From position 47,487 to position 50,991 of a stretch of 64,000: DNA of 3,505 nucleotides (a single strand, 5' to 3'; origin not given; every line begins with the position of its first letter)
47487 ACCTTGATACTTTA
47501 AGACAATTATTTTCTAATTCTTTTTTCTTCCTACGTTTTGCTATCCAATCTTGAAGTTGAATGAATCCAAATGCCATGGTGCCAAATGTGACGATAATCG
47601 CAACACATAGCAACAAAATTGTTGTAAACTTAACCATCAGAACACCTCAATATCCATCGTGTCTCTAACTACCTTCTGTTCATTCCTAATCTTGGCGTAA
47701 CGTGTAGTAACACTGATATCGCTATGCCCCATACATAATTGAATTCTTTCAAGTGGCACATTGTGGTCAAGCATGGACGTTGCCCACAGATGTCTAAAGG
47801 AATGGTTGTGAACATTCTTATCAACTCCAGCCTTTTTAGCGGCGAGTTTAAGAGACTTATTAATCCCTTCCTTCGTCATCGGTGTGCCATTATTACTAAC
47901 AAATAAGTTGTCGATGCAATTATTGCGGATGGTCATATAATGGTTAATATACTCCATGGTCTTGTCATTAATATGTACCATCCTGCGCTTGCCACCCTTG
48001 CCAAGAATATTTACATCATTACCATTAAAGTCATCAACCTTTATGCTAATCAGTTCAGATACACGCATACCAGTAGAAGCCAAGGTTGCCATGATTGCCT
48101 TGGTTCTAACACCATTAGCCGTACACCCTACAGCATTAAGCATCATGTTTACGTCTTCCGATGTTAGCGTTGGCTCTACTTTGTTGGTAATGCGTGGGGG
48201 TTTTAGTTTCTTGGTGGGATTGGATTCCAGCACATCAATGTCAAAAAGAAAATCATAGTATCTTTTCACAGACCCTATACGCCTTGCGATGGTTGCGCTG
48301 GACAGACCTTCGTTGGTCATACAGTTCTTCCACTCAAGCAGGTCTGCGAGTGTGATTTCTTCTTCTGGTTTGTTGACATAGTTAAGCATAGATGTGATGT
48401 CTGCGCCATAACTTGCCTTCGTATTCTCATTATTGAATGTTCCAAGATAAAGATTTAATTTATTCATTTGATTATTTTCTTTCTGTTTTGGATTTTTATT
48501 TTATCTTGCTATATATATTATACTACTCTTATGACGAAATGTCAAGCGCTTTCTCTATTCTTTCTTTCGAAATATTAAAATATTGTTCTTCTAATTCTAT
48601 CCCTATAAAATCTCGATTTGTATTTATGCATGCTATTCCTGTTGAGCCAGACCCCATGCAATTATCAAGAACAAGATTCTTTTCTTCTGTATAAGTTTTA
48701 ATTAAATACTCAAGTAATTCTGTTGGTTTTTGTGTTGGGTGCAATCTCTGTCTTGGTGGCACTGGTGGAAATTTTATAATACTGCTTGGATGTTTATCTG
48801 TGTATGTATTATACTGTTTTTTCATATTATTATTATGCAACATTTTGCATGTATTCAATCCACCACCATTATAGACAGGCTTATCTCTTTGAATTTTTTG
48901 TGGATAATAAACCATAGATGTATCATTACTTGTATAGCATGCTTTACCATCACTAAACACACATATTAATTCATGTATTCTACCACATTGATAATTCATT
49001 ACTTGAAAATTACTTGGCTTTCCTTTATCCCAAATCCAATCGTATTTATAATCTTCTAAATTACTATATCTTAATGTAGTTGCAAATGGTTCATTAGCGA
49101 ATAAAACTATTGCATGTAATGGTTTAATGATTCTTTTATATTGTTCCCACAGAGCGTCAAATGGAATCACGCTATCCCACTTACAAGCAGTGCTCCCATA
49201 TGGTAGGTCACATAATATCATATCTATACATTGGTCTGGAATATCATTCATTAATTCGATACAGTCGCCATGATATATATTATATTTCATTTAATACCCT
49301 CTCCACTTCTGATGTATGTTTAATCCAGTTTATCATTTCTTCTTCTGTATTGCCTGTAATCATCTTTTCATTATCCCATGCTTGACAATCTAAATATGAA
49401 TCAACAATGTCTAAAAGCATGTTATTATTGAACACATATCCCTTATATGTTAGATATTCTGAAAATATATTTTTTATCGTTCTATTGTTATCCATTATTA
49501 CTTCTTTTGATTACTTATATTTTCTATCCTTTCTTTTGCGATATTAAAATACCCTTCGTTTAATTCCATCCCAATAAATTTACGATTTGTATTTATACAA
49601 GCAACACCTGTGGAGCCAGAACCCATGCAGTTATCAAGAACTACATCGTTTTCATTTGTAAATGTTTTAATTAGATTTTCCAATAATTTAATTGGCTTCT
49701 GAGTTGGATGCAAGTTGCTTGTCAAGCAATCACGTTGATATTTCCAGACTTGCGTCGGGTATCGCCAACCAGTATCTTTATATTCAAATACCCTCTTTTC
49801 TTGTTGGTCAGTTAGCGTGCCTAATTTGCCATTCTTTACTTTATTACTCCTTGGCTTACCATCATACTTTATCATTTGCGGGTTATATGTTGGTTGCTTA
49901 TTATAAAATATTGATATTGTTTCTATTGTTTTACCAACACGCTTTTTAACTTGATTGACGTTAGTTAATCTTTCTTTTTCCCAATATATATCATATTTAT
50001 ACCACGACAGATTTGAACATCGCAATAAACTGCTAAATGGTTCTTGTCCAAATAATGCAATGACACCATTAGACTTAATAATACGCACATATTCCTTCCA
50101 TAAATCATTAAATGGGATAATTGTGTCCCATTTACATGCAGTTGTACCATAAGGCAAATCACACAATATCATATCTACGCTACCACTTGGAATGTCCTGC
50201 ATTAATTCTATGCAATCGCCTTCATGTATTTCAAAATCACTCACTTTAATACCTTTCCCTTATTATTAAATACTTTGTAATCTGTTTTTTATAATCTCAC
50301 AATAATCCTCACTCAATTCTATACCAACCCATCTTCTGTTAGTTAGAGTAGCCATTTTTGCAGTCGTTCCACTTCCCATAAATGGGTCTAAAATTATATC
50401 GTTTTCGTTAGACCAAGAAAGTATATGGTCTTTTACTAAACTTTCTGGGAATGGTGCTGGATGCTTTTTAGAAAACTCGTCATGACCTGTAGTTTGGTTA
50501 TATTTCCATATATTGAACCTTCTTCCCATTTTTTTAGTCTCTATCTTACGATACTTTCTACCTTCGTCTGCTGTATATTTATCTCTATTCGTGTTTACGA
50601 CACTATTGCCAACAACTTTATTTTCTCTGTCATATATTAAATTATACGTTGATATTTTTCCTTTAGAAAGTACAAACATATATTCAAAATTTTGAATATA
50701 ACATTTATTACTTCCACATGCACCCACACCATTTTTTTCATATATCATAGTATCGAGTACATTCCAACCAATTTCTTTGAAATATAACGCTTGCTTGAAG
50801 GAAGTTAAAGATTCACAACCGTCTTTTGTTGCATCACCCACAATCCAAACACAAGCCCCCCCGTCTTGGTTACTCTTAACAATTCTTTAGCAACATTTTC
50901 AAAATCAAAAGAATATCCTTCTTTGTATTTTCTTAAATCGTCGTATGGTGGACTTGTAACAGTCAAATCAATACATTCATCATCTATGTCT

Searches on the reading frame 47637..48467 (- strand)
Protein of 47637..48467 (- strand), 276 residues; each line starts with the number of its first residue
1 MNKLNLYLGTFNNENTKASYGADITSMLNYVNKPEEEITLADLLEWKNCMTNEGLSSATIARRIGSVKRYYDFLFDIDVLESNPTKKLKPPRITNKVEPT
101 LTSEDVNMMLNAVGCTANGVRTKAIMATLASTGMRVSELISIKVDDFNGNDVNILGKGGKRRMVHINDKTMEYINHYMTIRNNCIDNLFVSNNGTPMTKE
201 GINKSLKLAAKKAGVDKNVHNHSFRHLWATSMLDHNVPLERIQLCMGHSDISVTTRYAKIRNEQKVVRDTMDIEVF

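Call 27: search_protein_families(library=pfam, proteins=[window:47637-48467:-], max_evalue=0.01)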
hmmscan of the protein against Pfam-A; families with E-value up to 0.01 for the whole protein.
window:47637-48467:- (276 aa): 5 families
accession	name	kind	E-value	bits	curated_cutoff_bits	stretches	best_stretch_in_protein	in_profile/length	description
PF00589.27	Phage_integrase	-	1.4e-36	126.3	27.1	1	100-261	2-169/172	Phage integrase family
PF02899.23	Phage_int_SAM_1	-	4.1e-07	30.6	22.3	1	14-74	16-79/83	Phage integrase, N-terminal SAM-like domain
PF11917.13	DUF3435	-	5.7e-05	22.7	25.8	1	194-259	170-237/418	Protein of unknown function (DUF3435)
PF16795.10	Phage_integr_3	-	0.0024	18.2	27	0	211-257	104-143/161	Archaeal phage integrase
PF07037.17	YfeC-like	-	0.0072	17.1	22.9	0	157-192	35-70/122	Transcription regulator YfeC-like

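Call 60: search_solved_structures(query=window:47637-48467:-, max_evalue=0.001, show_alignments=2)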
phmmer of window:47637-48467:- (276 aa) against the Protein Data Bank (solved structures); distinct sequences matched with E-value up to 0.001: 12.
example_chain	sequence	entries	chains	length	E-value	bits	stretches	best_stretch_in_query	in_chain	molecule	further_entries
1a0p_A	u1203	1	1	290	1.3e-26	97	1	13-263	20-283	SITE-SPECIFIC RECOMBINASE XERD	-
4a8e_A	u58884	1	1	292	1.3e-23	87.1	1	38-263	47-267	PROBABLE TYROSINE RECOMBINASE XERC-LIKE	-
5hxy_A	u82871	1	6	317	1.7e-23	86.8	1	18-261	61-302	Tyrosine recombinase XerA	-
9i5v_14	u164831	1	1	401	2.8e-22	82.8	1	45-264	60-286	Ribosome-associated translation inhibitor RaiA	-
5dcf_A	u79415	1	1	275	4.5e-19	72.3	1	120-264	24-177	Tyrosine recombinase XerD,DNA translocase FtsK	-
3nkh_A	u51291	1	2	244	4.3e-09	39.6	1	188-260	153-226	Integrase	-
2a3v_A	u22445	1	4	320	6.5e-09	39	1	199-260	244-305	site-specific recombinase IntI4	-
5jjv_A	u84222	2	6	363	4.4e-07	33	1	95-259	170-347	Tyrosine recombinase XerH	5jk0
6en0_A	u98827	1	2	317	5.4e-07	32.7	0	186-257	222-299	Int protein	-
5vfz_A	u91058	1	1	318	7.3e-07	32.3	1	73-264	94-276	Gp33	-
6emy_A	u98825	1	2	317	1.2e-06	31.6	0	186-257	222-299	Int protein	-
6emz_A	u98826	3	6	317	1.4e-06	31.4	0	186-257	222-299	Int protein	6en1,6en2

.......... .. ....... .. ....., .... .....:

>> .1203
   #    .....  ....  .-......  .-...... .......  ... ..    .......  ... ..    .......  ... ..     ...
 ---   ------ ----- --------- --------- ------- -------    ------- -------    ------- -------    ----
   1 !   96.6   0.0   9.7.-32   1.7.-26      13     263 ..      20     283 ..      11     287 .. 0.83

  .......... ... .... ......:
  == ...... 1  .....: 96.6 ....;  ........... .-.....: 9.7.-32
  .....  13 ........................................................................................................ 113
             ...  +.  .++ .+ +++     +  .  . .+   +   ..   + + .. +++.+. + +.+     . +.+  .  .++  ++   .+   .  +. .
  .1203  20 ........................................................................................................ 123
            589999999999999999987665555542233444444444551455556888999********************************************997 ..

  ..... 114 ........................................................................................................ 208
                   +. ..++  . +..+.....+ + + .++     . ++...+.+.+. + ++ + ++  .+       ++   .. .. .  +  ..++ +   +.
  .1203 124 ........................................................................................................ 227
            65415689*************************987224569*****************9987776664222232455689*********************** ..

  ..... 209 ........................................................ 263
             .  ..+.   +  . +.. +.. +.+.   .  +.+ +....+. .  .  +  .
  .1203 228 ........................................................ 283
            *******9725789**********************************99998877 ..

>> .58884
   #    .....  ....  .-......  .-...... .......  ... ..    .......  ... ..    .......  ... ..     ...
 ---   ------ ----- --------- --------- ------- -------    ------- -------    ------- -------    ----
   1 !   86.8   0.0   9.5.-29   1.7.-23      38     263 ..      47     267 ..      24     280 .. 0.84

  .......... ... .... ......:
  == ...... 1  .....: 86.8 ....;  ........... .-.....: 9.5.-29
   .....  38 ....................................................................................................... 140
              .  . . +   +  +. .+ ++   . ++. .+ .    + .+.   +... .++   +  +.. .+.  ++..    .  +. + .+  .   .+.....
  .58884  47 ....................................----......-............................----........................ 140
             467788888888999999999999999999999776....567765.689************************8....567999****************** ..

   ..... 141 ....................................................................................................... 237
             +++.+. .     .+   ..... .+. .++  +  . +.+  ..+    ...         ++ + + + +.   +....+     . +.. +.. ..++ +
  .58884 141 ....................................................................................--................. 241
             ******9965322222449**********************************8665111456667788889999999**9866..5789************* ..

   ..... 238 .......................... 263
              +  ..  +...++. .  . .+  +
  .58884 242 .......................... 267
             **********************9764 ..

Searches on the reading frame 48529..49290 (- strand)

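Call 23: search_protein_families(library=pfam, proteins=[window:48529-49290:-], max_evalue=0.01)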
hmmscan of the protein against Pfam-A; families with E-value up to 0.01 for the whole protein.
window:48529-49290:- (253 aa): 1 family
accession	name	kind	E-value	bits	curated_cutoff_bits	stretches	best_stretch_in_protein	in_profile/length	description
PF01555.25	N6_N4_Mtase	-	1.5e-26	94.2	26.7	1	22-243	1-221/221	DNA methylase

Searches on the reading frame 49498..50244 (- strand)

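Call 23: search_protein_families(library=pfam, proteins=[window:49498-50244:-], max_evalue=0.01)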
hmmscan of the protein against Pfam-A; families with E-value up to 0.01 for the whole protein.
window:49498-50244:- (248 aa): 2 families
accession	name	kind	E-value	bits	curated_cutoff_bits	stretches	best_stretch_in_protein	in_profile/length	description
PF01555.25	N6_N4_Mtase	-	8.7e-34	117.8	26.7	1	23-238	1-221/221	DNA methylase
PF11599.14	AviRa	-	0.0096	15.8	25.7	0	16-65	158-209/232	RRNA methyltransferase AviRa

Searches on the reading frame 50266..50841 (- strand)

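Call 23: search_protein_families(library=pfam, proteins=[window:50266-50841:-], max_evalue=0.01)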
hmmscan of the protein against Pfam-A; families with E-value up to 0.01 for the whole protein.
window:50266-50841:- (191 aa): 1 family
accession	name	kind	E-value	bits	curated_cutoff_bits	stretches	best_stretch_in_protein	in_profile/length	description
PF01555.25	N6_N4_Mtase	-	2e-35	123.2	26.7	1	18-185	63-220/221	DNA methylase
